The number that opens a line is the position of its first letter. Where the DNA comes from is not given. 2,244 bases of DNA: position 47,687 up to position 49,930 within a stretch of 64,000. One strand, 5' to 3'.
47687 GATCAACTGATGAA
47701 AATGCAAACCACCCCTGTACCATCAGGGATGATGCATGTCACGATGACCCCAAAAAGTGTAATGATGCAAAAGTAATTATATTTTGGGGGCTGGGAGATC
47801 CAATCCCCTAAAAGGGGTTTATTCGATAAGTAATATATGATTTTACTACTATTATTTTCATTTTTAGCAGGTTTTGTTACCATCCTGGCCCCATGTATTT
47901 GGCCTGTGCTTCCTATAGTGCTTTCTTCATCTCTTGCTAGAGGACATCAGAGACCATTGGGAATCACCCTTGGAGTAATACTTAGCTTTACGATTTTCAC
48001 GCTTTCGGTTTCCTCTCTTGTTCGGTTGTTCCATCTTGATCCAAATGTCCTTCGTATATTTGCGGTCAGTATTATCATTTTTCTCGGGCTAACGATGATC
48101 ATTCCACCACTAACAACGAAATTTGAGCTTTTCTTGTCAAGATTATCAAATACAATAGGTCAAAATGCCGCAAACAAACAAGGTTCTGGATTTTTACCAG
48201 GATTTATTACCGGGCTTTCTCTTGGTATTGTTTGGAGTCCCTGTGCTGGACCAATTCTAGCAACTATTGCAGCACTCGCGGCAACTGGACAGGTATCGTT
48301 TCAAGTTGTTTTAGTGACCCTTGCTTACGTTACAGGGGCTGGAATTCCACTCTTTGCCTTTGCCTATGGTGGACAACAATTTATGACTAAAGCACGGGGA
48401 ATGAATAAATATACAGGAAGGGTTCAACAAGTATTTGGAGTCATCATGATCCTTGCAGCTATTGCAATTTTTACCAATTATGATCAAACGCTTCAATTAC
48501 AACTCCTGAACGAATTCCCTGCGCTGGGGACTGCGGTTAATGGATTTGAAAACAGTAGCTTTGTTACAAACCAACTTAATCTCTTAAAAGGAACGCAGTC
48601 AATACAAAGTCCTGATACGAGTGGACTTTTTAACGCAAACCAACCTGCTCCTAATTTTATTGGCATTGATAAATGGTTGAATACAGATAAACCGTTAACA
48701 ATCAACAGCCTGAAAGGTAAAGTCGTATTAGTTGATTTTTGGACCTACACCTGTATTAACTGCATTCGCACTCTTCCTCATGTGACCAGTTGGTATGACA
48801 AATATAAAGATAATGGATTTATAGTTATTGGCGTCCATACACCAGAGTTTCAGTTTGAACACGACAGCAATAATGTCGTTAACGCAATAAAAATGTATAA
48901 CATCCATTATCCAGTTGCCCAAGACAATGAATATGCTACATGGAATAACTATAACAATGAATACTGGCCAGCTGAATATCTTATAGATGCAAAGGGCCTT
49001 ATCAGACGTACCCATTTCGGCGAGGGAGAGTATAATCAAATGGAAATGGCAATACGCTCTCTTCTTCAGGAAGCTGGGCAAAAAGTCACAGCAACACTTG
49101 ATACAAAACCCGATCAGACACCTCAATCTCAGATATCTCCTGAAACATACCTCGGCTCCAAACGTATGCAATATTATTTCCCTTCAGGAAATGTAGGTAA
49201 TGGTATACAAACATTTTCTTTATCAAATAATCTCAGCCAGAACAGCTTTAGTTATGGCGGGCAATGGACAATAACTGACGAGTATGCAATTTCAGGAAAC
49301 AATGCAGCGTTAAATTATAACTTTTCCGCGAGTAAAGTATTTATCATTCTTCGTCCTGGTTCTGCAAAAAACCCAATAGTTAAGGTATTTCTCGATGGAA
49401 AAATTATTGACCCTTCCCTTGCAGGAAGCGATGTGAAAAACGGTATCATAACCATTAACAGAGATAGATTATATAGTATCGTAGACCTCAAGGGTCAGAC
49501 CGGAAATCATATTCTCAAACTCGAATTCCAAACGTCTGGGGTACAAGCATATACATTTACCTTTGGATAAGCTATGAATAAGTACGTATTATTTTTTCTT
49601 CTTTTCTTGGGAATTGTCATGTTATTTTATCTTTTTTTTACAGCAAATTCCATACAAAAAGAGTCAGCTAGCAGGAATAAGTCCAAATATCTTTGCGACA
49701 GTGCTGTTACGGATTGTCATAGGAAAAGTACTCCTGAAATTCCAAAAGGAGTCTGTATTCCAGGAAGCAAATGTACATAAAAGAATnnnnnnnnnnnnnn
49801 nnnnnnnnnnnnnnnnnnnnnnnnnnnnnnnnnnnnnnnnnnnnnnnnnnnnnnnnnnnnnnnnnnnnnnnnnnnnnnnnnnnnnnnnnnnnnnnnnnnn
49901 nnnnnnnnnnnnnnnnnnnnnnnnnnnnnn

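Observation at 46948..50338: Envelope methionine-sulfoxide repair module: Met-rich membrane protein, CcdA-thioredoxin fusion, and anchored MsrB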

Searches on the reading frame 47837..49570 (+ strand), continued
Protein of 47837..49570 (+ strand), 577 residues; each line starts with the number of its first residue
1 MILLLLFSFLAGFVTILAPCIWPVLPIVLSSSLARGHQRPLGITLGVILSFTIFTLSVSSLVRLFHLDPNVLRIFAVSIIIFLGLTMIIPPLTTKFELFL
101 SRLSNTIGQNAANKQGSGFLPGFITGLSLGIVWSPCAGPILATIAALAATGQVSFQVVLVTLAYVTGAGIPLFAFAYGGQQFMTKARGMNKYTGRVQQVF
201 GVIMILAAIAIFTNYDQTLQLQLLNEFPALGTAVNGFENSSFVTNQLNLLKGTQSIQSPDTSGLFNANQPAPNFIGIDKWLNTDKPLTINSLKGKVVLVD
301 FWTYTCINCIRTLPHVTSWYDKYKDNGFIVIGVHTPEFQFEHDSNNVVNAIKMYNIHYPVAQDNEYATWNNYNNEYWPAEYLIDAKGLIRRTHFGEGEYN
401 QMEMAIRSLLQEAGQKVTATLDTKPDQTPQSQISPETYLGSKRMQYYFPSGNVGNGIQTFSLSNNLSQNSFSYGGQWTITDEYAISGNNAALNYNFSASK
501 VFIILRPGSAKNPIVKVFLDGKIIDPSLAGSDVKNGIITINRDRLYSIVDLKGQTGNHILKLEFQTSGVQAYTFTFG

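Call 28: find_encoding_contigs(protein=P0011, flank=4000, max_places=1)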
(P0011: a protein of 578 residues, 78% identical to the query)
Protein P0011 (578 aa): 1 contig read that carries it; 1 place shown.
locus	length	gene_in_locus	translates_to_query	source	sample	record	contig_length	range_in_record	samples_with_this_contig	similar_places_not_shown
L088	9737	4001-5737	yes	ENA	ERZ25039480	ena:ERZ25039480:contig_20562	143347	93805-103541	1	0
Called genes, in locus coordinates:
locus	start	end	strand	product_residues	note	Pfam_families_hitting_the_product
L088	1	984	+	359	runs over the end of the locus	PF00704:Glyco_hydro_18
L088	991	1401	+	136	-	-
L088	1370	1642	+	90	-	-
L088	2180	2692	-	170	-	-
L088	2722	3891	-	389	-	PF09992:NAGPA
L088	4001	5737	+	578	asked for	PF02683:DsbD_TM, PF00578:AhpC-TSA, PF08534:Redoxin, PF13905:Thioredoxin_8, PF17991:Thioredoxin_10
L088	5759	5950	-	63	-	-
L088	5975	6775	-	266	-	PF00140:Sigma70_r1_2, PF04542:Sigma70_r2, PF04539:Sigma70_r3, PF04545:Sigma70_r4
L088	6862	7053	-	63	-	PF03979:Sigma70_r1_1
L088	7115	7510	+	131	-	-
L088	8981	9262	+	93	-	PF00709:Adenylsucc_synt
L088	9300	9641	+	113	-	PF00709:Adenylsucc_synt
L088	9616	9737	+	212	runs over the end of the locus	PF00709:Adenylsucc_synt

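Call 29: find_encoding_contigs(protein=P0007, flank=4000, max_places=1)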
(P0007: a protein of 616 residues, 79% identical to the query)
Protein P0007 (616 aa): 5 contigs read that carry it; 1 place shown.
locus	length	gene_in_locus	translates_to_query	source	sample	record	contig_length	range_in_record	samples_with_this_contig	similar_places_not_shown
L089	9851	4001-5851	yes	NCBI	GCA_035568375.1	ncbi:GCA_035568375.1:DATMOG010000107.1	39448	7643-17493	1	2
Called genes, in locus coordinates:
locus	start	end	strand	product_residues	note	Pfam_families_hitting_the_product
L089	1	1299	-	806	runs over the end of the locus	PF05231:MASE1, PF00989:PAS, PF08447:PAS_3, PF13426:PAS_9, PF00989:PAS, PF13426:PAS_9, PF00512:HisKA, PF02518:HATPase_c, +2 more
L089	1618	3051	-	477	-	-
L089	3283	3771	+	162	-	PF00710:Asparaginase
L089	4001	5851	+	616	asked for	PF02683:DsbD_TM, PF00578:AhpC-TSA, PF08534:Redoxin, PF13905:Thioredoxin_8, PF17991:Thioredoxin_10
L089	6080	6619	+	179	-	PF01641:SelR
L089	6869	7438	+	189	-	PF04011:LemA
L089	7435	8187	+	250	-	PF04536:TPM_phosphatase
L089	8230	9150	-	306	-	PF00801:PKD (faint), PF18911:PKD_4 (weak)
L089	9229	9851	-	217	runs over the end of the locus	PF07987:DUF1775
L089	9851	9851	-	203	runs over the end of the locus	-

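Call 62: search_protein_families(library=pfam, proteins=[L071:6442-8541:+, L010:414-2168:+, L016:3379-5940:+, L071:5050-5490:-, L028:3999-4592:+, L018:7811-8500:+], max_evalue=0.001)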
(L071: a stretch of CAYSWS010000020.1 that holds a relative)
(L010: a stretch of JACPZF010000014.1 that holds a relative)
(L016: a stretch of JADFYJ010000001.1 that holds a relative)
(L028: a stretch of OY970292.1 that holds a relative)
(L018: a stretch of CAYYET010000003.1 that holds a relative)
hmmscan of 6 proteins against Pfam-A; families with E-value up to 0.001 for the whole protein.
L071:6442-8541:+ (699 aa): 4 families
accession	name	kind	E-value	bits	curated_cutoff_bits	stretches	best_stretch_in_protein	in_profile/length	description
PF00122.25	E1-E2_ATPase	-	2.2e-50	171.1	28.1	1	186-365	2-180/181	E1-E2 ATPase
PF00702.32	Hydrolase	-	7.5e-33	115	26.4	1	382-597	1-190/191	haloacid dehalogenase-like hydrolase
PF19335.5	HMBD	-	9.3e-12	45.1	23.6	1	4-30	1-26/28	Heavy metal binding domain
PF08282.18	Hydrolase_3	-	7.5e-07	29.6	20.9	0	574-622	199-247/255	haloacid dehalogenase-like hydrolase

L010:414-2168:+ (584 aa): 3 families
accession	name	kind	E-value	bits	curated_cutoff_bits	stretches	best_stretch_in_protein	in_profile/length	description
PF13386.12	DsbD_2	-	3.1e-40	138.7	24.9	1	130-334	2-198/199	Cytochrome C biogenesis protein transmembrane region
PF00403.32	HMA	-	3.5e-09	37.3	24.8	1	11-69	2-61/62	Heavy-metal-associated domain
PF13473.12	Cupredoxin_1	-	3.6e-09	37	27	1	372-456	18-100/104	Cupredoxin-like domain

L016:3379-5940:+ (853 aa): 6 families
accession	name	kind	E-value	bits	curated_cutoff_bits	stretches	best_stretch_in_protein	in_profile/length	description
PF00122.25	E1-E2_ATPase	-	2.3e-42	145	28.1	1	124-316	2-181/181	E1-E2 ATPase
PF00689.26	Cation_ATPase_C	-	7.6e-18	65.3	27.3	1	681-844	1-174/175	Cation transporting ATPase, C-terminus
PF00690.31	Cation_ATPase_N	-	1.2e-17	63.8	20.4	1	21-84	5-69/69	Cation transporter/ATPase, N-terminus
PF00702.32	Hydrolase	-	7.8e-16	59.5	26.4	1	332-612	1-191/191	haloacid dehalogenase-like hydrolase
PF13246.12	Cation_ATPase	-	1.8e-12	47.5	21.7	1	359-440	9-91/91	Cation transport ATPase (P-type)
PF08282.18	Hydrolase_3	-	0.00029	21.1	20.9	1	587-633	198-244/255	haloacid dehalogenase-like hydrolase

L071:5050-5490:- (146 aa): 1 family
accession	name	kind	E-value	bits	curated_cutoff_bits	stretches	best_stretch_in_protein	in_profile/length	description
PF07884.19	VKOR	-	3e-19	69.9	27.5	1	13-129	4-133/134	Vitamin K epoxide reductase family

L028:3999-4592:+ (197 aa): 1 family
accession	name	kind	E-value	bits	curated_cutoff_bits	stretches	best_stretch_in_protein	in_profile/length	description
PF02469.27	Fasciclin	-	1.4e-39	135.5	22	1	73-195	2-123/123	Fasciclin domain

L018:7811-8500:+ (229 aa): 1 family
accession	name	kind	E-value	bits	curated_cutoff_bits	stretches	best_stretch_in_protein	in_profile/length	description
PF00160.26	Pro_isomerase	-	1e-42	146.5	21.7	1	80-225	3-158/159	Cyclophilin type peptidyl-prolyl cis-trans isomerase/CLD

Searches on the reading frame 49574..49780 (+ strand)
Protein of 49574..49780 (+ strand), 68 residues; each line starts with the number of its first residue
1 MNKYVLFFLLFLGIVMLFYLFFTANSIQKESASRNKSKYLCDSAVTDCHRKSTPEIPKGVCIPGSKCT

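Call 3: search_protein_families(library=pfam, proteins=[window:49574-49780:+], max_evalue=0.01)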
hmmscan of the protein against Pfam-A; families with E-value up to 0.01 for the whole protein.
window:49574-49780:+ (68 aa): 1 family
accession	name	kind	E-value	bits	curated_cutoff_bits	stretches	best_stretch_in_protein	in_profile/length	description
PF25184.1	YxzE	-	0.0055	18.1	40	1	1-51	1-51/65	YxzE-like putative bacteriocin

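Call 4: search_protein_families(library=ncbifam, proteins=[window:49574-49780:+], max_evalue=0.01)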
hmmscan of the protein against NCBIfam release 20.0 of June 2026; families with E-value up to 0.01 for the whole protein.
window:49574-49780:+ (68 aa): 0 families

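Call 45: find_homologous_proteins(query=window:49574-49780:+, max_evalue=0.001)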
Query window:49574-49780:+ (68 aa): 1 proteins with E <= 0.001 among 1 candidates.
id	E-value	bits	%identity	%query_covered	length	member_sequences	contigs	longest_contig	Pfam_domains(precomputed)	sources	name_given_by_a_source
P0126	2.8e-19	86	60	100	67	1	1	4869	-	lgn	-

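Call 48: find_encoding_contigs(protein=P0126, flank=5000, max_places=2)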
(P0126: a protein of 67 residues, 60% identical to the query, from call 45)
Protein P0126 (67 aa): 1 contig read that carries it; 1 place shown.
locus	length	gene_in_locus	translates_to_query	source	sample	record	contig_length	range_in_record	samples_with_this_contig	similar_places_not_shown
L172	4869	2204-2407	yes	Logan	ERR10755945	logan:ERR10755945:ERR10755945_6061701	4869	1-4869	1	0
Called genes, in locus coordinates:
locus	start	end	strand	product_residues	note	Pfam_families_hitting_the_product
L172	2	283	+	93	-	?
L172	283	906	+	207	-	PF01636:APH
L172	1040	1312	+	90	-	PF10041:DUF2277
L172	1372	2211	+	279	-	PF08534:Redoxin, PF00578:AhpC-TSA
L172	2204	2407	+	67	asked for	-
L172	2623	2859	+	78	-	-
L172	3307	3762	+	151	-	PF00011:HSP20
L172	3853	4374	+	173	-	PF11181:YflT (faint), PF06897:DUF1269 (weak)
